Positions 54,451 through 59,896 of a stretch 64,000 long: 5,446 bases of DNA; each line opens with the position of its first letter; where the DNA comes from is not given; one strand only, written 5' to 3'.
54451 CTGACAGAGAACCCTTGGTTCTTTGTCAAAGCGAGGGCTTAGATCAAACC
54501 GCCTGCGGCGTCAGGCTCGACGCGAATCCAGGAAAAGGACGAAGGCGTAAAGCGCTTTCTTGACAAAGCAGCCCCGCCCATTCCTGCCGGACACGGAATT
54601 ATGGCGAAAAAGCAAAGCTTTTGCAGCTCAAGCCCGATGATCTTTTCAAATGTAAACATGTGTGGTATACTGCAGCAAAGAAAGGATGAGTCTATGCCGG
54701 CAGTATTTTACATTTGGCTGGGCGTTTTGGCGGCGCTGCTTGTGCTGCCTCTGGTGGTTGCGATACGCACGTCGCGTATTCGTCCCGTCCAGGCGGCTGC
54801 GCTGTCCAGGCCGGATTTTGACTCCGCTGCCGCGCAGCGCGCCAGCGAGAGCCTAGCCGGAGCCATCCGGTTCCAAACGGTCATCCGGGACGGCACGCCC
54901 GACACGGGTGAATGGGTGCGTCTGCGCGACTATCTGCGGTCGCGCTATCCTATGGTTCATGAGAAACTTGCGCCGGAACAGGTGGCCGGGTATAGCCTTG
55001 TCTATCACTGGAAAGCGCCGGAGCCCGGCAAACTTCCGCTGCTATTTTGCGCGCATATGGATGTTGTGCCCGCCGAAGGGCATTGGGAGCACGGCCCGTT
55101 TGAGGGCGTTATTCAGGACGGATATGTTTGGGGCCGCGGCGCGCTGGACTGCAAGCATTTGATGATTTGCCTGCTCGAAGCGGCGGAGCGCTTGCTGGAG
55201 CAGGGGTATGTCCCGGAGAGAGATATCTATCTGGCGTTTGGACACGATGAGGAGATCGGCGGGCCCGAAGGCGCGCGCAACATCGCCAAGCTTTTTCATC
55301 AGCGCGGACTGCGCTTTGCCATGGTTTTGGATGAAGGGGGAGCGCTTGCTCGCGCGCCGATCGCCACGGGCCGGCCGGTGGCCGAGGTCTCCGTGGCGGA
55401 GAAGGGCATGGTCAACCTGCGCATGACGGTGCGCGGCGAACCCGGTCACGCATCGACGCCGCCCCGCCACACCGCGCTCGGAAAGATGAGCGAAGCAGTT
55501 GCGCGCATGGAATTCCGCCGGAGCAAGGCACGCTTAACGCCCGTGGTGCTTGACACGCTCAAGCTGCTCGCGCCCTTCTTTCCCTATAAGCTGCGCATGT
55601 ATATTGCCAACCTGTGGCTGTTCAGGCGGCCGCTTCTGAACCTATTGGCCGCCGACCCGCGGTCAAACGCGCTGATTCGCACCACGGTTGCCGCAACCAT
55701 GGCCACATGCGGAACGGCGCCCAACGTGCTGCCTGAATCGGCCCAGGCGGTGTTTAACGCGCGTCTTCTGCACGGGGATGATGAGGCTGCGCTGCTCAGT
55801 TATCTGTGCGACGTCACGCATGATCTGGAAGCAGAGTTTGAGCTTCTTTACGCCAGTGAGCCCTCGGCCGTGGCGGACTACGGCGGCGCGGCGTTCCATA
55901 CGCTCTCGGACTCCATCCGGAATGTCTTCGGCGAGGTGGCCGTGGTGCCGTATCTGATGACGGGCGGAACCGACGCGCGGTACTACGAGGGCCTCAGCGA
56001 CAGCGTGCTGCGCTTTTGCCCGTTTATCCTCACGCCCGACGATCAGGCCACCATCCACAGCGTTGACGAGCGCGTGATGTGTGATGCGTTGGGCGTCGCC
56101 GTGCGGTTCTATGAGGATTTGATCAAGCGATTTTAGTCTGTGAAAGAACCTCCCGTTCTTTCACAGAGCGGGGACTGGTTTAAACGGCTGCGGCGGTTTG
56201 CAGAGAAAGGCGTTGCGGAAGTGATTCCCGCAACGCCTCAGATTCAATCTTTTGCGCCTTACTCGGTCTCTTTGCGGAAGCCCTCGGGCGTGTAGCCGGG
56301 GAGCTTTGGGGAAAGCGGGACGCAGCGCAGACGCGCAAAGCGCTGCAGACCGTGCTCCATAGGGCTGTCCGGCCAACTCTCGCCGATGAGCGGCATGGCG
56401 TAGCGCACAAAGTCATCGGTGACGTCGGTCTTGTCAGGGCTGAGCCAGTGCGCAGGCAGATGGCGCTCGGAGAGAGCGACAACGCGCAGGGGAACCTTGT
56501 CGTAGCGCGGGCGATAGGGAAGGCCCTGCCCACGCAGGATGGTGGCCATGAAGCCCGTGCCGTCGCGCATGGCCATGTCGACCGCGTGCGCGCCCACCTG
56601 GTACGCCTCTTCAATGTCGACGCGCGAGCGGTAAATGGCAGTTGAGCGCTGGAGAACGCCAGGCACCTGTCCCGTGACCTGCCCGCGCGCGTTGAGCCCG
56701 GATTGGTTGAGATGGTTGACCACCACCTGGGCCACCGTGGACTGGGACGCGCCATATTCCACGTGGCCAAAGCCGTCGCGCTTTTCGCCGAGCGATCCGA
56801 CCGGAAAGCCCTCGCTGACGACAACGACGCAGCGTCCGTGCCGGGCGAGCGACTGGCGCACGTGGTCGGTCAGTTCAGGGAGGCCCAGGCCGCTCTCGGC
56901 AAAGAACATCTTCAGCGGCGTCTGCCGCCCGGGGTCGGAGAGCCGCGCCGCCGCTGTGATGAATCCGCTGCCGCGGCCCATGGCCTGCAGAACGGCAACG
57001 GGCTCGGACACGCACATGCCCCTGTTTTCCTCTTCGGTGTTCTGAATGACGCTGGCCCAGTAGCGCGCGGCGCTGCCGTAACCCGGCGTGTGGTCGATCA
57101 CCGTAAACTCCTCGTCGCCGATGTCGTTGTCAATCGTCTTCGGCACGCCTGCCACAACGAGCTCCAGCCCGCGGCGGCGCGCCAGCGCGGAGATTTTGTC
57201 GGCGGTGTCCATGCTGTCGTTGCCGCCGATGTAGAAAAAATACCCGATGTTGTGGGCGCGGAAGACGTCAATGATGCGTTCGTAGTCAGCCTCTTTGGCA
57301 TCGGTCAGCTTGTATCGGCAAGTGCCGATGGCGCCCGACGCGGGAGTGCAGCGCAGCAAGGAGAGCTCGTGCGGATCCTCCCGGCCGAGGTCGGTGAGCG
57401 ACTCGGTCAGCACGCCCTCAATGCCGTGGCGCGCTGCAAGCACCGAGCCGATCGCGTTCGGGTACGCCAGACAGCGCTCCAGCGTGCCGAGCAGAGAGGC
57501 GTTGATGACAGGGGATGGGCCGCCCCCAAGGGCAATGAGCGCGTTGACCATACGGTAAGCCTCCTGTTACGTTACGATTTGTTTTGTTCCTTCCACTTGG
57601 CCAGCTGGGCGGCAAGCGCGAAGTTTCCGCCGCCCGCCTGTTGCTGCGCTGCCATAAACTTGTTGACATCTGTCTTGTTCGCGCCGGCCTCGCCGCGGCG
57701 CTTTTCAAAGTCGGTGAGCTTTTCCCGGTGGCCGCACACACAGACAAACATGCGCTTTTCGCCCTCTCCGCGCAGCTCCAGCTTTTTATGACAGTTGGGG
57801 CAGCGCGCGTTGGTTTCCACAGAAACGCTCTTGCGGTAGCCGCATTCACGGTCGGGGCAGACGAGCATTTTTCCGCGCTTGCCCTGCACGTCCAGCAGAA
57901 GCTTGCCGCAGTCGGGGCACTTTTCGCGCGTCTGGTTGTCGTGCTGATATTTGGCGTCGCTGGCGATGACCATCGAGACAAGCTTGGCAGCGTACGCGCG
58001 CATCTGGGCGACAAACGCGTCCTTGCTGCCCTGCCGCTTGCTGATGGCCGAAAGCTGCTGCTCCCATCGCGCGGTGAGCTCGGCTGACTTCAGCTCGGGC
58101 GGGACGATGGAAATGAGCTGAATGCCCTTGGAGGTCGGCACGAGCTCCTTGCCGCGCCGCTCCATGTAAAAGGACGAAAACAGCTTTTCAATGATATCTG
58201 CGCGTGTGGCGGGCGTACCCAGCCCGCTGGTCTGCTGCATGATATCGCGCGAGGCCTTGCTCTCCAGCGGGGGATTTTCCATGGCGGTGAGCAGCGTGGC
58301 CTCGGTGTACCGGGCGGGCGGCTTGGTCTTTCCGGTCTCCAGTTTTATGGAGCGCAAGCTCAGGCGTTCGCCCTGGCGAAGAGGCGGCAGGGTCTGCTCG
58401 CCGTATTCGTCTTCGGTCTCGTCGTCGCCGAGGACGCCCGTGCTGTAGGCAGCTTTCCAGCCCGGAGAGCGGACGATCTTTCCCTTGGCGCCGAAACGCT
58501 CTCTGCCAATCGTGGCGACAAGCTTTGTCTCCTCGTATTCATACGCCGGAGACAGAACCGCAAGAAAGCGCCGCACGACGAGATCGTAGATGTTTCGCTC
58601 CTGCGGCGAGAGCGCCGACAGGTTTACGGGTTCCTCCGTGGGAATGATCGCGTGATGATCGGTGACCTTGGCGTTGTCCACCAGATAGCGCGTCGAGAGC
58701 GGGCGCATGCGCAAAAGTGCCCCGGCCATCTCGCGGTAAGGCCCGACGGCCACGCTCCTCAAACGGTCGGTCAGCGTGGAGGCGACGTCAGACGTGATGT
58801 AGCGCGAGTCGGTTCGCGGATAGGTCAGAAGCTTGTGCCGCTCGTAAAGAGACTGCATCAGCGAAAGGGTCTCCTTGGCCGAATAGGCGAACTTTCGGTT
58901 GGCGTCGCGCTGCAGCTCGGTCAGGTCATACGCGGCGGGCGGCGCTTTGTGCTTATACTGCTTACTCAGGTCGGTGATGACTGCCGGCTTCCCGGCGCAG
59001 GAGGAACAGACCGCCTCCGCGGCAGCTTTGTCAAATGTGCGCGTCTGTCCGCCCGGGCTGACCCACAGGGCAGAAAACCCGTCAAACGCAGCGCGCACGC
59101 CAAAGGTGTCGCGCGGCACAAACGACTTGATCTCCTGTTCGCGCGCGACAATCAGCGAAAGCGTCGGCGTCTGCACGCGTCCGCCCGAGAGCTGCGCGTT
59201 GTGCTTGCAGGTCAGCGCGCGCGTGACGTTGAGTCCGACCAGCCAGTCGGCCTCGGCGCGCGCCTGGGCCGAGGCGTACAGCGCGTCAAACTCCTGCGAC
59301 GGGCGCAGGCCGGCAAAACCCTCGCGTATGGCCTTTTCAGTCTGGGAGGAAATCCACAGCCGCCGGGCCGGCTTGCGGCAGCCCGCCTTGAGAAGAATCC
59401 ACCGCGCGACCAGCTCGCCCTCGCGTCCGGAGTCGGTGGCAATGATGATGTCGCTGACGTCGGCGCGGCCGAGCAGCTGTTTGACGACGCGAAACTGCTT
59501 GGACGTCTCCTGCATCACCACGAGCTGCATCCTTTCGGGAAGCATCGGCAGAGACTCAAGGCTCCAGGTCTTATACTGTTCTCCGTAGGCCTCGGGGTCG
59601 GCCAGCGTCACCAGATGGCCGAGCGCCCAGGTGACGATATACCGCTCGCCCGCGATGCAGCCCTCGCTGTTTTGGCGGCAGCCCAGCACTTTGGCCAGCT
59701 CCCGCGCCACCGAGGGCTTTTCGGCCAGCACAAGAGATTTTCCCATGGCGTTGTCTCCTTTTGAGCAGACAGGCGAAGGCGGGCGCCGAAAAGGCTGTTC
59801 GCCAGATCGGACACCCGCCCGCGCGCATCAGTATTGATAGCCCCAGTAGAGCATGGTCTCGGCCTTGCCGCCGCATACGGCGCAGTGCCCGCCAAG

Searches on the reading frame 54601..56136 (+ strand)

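Call 23: search_protein_families(library=pfam, proteins=[window:54601-56136:+], max_evalue=0.001)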
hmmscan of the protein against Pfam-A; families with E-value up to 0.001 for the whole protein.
window:54601-56136:+ (511 aa): 3 families
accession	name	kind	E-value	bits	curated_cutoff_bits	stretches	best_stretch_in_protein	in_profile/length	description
PF01546.33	Peptidase_M20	-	9.2e-33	114.3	24.6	1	149-509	2-205/206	Peptidase family M20/M25/M40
PF07687.19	M20_dimer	-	3.4e-11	43.5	21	1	265-400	1-93/107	Peptidase dimerisation domain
PF04389.22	Peptidase_M28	-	7.4e-07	29.5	21.3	1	138-244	7-93/193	Peptidase family M28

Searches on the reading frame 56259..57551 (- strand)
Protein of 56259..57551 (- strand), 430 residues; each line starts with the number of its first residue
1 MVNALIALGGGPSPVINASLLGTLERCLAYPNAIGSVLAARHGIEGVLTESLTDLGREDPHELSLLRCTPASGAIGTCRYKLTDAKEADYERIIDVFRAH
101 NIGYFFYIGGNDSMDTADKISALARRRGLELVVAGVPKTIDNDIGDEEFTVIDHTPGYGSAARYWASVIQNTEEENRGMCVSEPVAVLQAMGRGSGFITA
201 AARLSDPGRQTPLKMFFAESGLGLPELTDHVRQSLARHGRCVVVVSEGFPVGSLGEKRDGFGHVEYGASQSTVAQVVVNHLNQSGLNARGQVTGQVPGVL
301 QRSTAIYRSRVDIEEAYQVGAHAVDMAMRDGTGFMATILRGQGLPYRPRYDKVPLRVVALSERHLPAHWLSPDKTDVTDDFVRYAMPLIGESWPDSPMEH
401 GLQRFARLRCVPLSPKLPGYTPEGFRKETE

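Call 23: search_protein_families(library=pfam, proteins=[window:56259-57551:-], max_evalue=0.001)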
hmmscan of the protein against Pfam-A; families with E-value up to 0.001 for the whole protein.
window:56259-57551:- (430 aa): 1 family
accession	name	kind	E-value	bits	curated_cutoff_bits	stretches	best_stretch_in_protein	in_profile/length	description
PF00365.25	PFK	-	9.3e-34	117.5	30.9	1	5-326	3-276/277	Phosphofructokinase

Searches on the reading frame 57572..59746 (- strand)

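Call 23: search_protein_families(library=pfam, proteins=[window:57572-59746:-], max_evalue=0.001)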
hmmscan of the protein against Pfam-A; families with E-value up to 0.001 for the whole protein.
window:57572-59746:- (724 aa): 2 families
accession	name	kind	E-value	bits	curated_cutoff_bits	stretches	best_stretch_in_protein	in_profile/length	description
PF01131.25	Topoisom_bac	-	2e-118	396.4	35.1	1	153-579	3-410/411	DNA topoisomerase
PF01751.28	Toprim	-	1.5e-11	44.7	23.1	1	5-133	2-94/96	Toprim domain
